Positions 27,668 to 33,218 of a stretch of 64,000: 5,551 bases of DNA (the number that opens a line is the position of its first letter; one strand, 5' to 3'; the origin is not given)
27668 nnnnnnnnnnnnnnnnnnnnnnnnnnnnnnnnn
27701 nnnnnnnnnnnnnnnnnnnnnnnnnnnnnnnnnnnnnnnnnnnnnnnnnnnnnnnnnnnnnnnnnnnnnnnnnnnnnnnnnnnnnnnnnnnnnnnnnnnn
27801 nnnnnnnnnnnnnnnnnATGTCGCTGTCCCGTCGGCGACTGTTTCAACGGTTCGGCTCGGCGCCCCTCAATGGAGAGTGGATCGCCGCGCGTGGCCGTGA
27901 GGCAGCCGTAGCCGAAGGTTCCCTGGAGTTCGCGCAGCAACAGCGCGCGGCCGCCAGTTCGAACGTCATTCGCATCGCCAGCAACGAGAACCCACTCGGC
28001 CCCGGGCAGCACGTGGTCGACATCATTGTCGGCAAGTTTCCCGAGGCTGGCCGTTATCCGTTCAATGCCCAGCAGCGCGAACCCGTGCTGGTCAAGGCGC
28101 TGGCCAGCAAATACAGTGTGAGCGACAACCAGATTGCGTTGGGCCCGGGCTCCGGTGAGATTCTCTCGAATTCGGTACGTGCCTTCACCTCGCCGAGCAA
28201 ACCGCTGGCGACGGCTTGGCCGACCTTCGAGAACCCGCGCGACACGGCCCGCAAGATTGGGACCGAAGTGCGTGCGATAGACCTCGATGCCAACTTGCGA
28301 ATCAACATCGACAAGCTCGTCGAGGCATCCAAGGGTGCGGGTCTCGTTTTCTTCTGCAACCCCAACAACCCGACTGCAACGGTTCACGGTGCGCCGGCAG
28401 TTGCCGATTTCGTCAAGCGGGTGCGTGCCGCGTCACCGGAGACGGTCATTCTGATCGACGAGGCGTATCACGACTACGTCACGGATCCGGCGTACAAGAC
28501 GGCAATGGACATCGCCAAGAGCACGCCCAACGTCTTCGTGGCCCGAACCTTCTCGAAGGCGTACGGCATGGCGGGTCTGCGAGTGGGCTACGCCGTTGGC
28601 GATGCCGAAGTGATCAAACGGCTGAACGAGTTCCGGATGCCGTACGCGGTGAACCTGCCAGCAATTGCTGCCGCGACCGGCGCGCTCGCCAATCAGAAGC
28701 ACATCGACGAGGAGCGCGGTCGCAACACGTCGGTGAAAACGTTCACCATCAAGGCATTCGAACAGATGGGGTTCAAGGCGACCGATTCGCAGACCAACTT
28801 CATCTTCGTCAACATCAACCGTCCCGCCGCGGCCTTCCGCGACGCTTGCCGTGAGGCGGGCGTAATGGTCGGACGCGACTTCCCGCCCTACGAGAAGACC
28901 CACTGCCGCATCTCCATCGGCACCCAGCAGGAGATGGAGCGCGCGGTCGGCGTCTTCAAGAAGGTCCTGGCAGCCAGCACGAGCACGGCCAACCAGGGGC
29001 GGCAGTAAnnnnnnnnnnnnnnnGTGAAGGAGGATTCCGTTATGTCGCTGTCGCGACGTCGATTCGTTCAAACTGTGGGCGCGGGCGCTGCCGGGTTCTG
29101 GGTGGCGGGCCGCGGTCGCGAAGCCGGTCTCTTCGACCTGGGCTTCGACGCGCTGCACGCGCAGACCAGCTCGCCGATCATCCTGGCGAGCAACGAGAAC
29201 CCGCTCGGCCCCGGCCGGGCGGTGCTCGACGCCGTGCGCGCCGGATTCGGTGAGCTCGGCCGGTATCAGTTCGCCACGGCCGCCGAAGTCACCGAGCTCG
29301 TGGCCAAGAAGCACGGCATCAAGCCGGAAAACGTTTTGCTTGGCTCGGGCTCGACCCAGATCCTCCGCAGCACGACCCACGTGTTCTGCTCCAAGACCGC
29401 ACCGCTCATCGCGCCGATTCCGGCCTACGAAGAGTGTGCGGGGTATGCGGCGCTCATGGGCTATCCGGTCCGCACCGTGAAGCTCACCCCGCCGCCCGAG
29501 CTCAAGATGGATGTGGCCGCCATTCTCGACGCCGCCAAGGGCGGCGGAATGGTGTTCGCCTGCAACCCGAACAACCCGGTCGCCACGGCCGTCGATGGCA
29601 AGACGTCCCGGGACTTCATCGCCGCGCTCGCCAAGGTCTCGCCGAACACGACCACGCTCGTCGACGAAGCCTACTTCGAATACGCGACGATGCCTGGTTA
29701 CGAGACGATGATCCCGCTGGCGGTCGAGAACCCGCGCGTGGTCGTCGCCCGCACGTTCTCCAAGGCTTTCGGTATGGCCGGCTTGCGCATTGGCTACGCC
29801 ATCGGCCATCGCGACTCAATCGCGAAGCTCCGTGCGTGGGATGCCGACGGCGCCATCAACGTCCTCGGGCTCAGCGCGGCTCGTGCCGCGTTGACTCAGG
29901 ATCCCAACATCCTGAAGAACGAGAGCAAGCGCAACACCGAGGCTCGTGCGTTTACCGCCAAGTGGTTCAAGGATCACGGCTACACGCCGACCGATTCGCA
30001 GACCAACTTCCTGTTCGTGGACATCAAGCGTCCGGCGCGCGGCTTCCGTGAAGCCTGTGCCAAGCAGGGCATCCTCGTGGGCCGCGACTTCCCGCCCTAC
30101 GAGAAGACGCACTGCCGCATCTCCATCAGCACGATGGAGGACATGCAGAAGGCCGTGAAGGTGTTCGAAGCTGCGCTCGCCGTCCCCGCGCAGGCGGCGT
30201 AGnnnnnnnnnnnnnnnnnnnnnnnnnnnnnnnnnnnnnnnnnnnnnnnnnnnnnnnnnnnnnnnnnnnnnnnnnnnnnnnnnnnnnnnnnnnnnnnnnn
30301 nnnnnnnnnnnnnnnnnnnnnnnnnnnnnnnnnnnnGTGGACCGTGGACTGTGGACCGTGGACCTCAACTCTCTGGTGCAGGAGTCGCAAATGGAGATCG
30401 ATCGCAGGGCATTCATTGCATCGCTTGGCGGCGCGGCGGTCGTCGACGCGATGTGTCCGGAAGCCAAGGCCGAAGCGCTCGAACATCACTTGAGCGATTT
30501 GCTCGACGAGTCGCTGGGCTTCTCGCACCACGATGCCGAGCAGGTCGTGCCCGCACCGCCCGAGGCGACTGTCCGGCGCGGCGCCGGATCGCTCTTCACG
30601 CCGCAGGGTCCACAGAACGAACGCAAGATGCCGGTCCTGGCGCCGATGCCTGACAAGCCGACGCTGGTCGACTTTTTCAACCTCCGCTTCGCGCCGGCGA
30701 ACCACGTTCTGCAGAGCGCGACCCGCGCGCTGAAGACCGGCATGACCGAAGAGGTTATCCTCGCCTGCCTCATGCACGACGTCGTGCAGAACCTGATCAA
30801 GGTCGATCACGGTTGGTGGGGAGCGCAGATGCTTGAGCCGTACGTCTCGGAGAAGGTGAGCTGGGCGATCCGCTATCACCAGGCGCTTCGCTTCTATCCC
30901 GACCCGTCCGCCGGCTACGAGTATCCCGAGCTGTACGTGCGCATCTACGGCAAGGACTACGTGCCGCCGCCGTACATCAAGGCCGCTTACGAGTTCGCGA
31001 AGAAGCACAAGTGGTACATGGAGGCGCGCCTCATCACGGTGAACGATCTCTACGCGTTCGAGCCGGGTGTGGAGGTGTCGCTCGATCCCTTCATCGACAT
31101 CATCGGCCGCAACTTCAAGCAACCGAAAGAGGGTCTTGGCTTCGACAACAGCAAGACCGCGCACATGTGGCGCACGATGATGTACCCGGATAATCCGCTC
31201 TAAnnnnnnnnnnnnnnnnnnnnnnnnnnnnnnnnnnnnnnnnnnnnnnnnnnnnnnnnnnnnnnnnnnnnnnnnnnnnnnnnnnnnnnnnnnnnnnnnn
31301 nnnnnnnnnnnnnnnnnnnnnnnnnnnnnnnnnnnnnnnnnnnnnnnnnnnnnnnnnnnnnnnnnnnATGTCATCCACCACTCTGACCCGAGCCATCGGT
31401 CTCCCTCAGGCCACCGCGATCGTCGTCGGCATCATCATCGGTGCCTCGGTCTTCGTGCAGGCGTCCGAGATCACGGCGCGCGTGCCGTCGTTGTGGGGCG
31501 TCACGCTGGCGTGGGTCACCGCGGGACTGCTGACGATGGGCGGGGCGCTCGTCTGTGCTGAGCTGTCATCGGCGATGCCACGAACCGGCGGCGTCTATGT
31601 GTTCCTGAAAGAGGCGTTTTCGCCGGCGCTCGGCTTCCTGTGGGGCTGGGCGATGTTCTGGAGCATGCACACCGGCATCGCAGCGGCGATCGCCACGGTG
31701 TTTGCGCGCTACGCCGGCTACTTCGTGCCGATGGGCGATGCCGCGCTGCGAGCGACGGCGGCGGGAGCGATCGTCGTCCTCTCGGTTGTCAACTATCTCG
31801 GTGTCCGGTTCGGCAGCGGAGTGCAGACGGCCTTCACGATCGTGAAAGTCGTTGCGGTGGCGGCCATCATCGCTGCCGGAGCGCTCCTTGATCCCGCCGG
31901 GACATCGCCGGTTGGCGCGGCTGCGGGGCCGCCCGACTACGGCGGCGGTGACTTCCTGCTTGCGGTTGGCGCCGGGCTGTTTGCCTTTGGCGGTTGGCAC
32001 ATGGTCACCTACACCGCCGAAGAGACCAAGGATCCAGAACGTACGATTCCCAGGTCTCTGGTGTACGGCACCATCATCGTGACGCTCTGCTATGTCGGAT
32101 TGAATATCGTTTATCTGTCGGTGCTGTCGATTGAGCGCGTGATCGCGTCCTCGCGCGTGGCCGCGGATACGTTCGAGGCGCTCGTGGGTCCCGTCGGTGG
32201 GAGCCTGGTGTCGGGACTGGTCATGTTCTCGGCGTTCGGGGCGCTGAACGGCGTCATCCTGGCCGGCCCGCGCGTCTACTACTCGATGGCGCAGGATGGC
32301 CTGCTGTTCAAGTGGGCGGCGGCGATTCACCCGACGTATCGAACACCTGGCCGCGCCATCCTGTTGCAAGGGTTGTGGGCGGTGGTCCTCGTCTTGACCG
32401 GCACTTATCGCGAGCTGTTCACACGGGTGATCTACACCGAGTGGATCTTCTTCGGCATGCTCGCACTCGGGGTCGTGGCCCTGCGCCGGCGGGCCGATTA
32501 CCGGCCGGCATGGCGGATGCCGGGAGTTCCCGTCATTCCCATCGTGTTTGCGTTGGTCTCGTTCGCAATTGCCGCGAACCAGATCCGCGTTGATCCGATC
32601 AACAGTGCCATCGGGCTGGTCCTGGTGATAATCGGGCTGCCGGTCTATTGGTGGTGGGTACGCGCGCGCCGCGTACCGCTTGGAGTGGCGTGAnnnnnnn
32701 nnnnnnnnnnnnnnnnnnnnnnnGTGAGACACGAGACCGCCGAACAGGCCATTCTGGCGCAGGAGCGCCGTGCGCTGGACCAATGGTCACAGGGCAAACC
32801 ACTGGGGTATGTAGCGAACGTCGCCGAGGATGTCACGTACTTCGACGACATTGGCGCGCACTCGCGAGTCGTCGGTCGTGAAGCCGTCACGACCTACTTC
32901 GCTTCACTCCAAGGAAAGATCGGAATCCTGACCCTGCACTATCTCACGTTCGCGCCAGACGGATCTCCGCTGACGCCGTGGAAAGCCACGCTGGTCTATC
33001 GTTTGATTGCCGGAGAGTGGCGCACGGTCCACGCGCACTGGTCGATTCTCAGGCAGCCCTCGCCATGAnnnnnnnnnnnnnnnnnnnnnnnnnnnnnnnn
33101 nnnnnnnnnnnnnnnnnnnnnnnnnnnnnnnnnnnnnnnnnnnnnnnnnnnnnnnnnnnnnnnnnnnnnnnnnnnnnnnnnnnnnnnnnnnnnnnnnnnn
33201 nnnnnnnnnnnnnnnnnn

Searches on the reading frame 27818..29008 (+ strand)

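Call 42: search_protein_families(library=pfam, proteins=[window:27818-29008:+])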
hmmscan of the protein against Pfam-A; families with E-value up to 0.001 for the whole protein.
window:27818-29008:+ (396 aa): 1 family
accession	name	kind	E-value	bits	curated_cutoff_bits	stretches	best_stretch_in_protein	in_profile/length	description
PF00155.27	Aminotran_1_2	-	1.4e-45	156.5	19.7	1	49-378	2-359/361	Aminotransferase class I and II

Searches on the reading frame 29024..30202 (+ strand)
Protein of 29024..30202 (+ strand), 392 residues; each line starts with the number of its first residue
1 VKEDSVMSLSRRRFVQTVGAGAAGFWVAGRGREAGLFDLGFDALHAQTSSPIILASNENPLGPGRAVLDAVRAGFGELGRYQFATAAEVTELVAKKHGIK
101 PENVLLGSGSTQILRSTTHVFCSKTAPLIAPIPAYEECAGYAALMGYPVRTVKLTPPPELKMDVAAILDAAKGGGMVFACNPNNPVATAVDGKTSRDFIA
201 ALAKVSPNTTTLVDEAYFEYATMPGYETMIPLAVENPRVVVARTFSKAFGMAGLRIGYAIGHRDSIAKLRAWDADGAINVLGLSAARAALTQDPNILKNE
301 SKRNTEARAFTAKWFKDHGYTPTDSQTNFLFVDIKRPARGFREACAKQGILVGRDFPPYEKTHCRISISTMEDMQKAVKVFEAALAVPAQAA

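Call 42: search_protein_families(library=pfam, proteins=[window:29024-30202:+])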
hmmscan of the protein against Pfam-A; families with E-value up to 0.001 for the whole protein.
window:29024-30202:+ (392 aa): 1 family
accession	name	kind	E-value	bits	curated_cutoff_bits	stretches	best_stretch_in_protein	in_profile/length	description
PF00155.27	Aminotran_1_2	-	1.6e-43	149.7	19.7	1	52-380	4-360/361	Aminotransferase class I and II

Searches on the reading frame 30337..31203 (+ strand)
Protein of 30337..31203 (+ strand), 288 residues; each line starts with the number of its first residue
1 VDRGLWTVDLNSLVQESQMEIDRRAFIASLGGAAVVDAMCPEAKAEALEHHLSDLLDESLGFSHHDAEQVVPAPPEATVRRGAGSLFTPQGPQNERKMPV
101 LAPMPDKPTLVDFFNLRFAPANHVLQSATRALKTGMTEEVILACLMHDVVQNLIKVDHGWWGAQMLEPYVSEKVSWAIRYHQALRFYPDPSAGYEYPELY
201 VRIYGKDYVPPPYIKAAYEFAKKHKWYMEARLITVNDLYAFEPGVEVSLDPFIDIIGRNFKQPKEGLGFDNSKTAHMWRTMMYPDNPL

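Call 42: search_protein_families(library=pfam, proteins=[window:30337-31203:+])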
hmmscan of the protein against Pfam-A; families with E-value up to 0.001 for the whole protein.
window:30337-31203:+ (288 aa): 1 family
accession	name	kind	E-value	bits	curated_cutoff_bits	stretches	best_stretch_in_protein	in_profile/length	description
PF01966.28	HD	-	0.00036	21.2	22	1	122-183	3-87/116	HD domain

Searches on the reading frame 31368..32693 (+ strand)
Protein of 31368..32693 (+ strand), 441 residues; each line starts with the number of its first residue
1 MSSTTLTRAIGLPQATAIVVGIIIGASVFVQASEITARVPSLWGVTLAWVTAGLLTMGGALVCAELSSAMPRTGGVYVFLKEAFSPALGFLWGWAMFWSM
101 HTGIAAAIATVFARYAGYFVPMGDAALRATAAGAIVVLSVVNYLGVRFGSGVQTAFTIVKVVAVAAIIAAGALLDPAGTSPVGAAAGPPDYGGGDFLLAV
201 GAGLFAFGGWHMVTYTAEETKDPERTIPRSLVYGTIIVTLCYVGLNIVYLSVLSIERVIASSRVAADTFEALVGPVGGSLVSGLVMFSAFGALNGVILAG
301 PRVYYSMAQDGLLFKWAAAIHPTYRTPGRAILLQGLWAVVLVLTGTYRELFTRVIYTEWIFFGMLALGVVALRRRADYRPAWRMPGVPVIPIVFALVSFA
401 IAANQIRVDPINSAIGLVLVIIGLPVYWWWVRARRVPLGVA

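Call 42: search_protein_families(library=pfam, proteins=[window:31368-32693:+])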
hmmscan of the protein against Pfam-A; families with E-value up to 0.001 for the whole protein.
window:31368-32693:+ (441 aa): 2 families
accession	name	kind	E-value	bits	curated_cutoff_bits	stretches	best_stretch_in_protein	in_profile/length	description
PF13520.12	AA_permease_2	-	2.2e-48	165.7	27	1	10-406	1-406/427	Amino acid permease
PF00324.27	AA_permease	-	5e-37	128.1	24.6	1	16-434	3-464/470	Amino acid permease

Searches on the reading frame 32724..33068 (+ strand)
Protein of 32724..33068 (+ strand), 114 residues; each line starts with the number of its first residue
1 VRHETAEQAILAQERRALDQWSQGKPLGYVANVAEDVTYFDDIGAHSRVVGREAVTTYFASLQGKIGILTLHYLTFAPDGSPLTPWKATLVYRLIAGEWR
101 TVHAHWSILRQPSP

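Call 68: search_protein_families(library=pfam, proteins=[window:32724-33068:+])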
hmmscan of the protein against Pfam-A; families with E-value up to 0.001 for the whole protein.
window:32724-33068:+ (114 aa): 2 families
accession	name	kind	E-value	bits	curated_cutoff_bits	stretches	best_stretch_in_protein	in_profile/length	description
PF12680.13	SnoaL_2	-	0.00017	22.6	27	1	15-80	2-64/102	SnoaL-like domain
PF13474.12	SnoaL_3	-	0.00092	20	22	0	78-109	87-119/121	SnoaL-like domain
